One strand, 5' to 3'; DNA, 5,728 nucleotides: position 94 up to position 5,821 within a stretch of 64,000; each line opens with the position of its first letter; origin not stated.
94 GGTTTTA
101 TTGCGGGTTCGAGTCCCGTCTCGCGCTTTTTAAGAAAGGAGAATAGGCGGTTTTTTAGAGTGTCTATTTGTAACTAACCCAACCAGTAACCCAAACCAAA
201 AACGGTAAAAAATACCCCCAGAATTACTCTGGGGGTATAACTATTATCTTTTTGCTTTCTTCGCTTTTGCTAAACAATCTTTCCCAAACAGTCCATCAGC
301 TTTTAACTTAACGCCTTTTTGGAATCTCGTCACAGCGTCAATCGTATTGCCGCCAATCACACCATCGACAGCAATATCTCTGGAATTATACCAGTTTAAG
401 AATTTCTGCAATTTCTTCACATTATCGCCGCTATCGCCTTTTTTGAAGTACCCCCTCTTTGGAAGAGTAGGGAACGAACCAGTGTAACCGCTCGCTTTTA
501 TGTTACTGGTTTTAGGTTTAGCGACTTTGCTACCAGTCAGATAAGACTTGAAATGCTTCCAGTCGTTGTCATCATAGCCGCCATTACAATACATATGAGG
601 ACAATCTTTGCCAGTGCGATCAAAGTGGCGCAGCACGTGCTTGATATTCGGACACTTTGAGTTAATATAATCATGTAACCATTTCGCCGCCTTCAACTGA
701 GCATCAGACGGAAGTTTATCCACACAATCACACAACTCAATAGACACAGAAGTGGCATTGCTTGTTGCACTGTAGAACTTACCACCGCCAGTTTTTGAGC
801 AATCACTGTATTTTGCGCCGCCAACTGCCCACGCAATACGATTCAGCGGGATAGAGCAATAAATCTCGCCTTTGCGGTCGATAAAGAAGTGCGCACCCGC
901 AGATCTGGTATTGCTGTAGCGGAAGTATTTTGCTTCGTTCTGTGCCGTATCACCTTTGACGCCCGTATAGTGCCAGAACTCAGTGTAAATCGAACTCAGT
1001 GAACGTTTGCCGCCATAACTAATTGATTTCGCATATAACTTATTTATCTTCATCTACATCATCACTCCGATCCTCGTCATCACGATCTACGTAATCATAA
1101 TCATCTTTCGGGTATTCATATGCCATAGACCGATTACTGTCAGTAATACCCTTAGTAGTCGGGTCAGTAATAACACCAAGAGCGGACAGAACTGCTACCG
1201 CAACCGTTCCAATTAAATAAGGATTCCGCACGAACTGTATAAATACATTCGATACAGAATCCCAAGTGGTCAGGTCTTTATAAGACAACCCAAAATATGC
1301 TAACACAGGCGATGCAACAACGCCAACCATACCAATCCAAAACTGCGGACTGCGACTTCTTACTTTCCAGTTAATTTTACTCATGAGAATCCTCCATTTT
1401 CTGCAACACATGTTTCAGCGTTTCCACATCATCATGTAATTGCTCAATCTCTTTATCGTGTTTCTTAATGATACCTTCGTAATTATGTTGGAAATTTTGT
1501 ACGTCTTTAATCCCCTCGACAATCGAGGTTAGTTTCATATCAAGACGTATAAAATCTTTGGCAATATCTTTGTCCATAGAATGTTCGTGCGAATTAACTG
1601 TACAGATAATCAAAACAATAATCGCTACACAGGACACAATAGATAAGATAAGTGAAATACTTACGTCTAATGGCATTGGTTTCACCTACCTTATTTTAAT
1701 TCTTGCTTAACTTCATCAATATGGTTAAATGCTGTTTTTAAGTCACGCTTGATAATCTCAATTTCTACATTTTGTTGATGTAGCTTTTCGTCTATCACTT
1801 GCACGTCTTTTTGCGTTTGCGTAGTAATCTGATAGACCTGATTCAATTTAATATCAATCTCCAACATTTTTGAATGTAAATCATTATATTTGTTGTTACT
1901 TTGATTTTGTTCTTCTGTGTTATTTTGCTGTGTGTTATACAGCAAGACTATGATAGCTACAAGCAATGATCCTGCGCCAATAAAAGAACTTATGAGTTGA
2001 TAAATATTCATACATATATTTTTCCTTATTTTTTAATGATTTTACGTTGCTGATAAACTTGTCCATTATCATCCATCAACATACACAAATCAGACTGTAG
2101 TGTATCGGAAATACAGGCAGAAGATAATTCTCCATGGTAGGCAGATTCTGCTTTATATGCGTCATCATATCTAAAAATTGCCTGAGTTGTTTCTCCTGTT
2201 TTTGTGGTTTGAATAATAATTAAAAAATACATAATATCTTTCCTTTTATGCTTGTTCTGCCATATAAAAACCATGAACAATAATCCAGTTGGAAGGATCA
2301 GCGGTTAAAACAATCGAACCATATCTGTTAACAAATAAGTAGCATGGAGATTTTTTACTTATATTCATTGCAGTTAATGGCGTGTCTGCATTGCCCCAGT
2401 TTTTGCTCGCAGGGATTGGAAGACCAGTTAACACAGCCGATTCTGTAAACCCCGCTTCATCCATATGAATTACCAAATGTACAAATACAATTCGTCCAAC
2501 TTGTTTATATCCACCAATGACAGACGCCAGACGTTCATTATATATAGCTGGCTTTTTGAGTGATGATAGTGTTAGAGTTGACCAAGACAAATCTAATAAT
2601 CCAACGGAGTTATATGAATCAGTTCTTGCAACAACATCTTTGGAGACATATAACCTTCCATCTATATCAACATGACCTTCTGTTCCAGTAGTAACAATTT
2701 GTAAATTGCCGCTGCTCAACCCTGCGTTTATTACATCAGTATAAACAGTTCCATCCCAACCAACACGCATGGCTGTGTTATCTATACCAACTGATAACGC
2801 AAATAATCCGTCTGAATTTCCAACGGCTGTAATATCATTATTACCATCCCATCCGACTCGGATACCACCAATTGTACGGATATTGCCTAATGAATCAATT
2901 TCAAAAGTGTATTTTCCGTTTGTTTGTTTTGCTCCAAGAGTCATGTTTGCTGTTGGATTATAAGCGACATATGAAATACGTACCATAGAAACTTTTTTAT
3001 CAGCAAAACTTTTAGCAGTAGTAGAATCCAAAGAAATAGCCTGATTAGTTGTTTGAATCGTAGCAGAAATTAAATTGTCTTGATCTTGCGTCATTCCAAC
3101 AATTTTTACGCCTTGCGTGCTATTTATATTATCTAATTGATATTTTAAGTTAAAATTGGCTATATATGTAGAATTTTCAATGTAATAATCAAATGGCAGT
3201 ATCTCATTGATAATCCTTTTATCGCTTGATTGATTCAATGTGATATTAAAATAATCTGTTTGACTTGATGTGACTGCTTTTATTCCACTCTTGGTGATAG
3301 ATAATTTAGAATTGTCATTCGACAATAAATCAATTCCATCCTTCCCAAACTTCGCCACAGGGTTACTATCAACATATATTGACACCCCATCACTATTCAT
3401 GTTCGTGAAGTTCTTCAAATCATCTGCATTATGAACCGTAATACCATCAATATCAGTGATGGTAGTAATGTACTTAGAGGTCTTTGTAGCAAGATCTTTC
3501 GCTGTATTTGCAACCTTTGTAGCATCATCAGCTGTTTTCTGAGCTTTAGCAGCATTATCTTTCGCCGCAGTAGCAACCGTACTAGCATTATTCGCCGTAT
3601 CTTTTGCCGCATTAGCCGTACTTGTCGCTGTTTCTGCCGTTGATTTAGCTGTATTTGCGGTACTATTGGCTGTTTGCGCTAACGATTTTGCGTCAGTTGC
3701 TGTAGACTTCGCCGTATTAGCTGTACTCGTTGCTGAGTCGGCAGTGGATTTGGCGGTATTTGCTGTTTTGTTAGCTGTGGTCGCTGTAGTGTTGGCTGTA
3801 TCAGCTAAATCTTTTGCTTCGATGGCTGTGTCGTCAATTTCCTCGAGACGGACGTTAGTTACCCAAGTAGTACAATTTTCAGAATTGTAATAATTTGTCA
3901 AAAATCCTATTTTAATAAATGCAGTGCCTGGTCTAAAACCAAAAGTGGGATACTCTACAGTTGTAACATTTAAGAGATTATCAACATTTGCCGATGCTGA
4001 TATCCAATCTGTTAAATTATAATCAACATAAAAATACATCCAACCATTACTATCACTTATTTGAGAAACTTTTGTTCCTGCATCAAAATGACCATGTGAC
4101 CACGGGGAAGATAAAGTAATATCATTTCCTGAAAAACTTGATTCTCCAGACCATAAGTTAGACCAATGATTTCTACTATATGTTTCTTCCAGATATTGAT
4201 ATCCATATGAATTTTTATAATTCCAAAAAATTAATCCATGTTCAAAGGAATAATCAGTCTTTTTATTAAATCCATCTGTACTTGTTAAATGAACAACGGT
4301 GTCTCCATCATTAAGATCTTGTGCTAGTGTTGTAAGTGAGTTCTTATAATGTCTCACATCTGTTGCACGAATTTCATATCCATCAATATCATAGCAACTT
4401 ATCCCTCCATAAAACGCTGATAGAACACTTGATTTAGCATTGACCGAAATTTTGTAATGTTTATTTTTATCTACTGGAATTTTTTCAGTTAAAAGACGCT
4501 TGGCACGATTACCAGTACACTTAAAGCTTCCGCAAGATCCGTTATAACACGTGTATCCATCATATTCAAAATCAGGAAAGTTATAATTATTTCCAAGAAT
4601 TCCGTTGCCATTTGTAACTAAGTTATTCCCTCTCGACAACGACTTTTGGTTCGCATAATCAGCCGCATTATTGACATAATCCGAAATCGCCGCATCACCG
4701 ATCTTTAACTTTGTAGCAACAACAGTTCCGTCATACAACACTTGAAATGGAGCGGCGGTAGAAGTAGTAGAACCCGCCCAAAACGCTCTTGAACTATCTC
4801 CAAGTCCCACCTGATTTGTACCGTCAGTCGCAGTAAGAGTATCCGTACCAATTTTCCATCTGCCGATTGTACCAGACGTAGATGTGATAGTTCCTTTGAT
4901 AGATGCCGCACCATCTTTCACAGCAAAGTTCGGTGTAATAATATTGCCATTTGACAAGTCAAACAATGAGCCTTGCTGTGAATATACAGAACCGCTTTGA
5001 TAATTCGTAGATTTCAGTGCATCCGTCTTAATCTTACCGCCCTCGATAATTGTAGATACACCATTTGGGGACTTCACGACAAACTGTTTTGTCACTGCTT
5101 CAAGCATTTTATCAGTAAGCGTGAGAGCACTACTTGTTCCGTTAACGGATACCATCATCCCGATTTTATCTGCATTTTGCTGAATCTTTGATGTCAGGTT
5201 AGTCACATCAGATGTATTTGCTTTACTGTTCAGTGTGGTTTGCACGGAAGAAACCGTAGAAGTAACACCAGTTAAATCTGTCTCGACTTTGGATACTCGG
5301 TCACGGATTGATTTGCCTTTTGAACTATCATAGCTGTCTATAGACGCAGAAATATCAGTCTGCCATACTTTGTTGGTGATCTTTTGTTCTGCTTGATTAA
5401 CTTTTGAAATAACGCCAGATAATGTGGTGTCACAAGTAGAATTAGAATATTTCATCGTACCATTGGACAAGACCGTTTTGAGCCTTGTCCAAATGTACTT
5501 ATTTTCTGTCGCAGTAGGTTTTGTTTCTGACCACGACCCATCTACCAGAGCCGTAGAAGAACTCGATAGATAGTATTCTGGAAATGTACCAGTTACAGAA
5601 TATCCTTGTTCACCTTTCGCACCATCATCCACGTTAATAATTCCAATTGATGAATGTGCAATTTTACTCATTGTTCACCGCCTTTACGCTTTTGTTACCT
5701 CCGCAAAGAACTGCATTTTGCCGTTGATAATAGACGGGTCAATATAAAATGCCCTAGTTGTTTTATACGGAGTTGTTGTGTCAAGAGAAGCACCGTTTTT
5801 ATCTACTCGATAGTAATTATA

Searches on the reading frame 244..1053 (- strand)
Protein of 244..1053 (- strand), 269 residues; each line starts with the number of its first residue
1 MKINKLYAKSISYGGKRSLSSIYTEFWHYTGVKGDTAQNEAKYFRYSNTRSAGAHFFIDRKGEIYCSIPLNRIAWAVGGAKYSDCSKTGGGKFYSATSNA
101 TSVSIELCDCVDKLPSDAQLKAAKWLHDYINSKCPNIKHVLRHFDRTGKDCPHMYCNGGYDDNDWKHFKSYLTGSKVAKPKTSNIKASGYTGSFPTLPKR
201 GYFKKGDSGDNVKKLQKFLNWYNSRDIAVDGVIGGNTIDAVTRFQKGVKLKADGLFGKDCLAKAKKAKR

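Call 52: search_protein_families(library=pfam, proteins=[window:244-1053:-], max_evalue=0.01)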
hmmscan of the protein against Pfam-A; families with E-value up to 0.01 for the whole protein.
window:244-1053:- (269 aa): 3 families
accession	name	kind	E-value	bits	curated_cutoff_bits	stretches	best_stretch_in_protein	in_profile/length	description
PF01510.30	Amidase_2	-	1.7e-18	67.6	26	1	27-153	10-130/131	N-acetylmuramoyl-L-alanine amidase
PF01471.23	PG_binding_1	-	2.6e-10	40.8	23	1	208-262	1-55/57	Putative peptidoglycan binding domain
PF09374.15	PG_binding_3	-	0.00066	20.3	24.6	1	212-246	3-37/76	Predicted Peptidoglycan domain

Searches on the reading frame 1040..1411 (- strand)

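Call 51: search_protein_families(library=pfam, proteins=[window:1040-1411:-], max_evalue=0.01)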
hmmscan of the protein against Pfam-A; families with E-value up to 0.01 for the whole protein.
window:1040-1411:- (123 aa): 1 family
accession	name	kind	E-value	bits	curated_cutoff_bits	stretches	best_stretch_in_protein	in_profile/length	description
PF04531.18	Phage_holin_1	-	2.5e-31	108.4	22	1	13-102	1-82/82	Bacteriophage holin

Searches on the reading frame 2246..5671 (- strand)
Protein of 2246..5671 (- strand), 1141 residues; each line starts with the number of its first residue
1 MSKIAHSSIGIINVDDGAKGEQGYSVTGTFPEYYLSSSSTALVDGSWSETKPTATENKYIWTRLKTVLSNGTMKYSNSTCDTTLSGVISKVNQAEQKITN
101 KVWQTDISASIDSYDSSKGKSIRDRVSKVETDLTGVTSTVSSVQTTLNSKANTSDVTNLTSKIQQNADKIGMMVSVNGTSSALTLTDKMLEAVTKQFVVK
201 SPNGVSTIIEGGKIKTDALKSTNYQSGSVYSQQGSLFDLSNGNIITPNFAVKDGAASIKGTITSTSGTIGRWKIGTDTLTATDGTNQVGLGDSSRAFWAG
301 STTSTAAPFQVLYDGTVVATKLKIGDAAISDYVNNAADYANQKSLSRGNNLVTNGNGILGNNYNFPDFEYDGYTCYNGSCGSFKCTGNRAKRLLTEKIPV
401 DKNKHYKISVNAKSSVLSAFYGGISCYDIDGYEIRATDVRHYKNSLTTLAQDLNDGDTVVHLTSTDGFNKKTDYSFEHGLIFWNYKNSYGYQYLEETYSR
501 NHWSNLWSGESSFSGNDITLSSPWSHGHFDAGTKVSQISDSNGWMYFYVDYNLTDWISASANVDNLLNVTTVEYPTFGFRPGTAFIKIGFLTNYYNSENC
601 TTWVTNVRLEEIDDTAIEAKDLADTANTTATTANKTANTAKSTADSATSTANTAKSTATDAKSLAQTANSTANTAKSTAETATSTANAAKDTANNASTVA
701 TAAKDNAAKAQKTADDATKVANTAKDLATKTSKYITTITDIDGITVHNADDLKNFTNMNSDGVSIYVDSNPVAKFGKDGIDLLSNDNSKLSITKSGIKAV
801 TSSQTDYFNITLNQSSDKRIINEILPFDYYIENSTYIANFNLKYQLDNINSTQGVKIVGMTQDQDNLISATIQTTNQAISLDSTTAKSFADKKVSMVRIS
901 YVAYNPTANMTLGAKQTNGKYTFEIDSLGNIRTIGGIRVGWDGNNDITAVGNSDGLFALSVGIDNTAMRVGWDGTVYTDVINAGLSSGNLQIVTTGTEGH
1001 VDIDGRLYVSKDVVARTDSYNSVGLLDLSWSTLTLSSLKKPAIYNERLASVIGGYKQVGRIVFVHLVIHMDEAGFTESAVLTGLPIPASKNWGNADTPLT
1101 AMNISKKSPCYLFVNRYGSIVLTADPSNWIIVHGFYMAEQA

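Call 55: search_protein_families(library=phrogs, proteins=[window:2246-5671:-], max_evalue=0.001)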
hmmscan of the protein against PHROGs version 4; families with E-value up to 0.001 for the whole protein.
window:2246-5671:- (1141 aa): 8 families
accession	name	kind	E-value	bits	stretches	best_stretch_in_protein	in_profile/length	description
phrog_13173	-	tail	8.4e-10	38.8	1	615-725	150-267/674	tail fiber protein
phrog_4242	-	tail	1.4e-09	38.8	1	618-953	202-498/628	tail fiber protein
phrog_25042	-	tail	1.1e-08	35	1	616-743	144-271/632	tail fiber protein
phrog_19280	-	unknown function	4.3e-07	29.9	1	595-733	116-255/623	-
phrog_2589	-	tail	5.3e-07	27.4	1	614-791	844-1010/3686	tail protein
phrog_9502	-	tail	1.7e-05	24.8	1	616-766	165-320/647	tail fiber protein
phrog_33754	-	unknown function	6.3e-05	22.8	1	582-669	30-108/555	-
phrog_13481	-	tail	0.00064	19.8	1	615-745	155-278/596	tail fiber protein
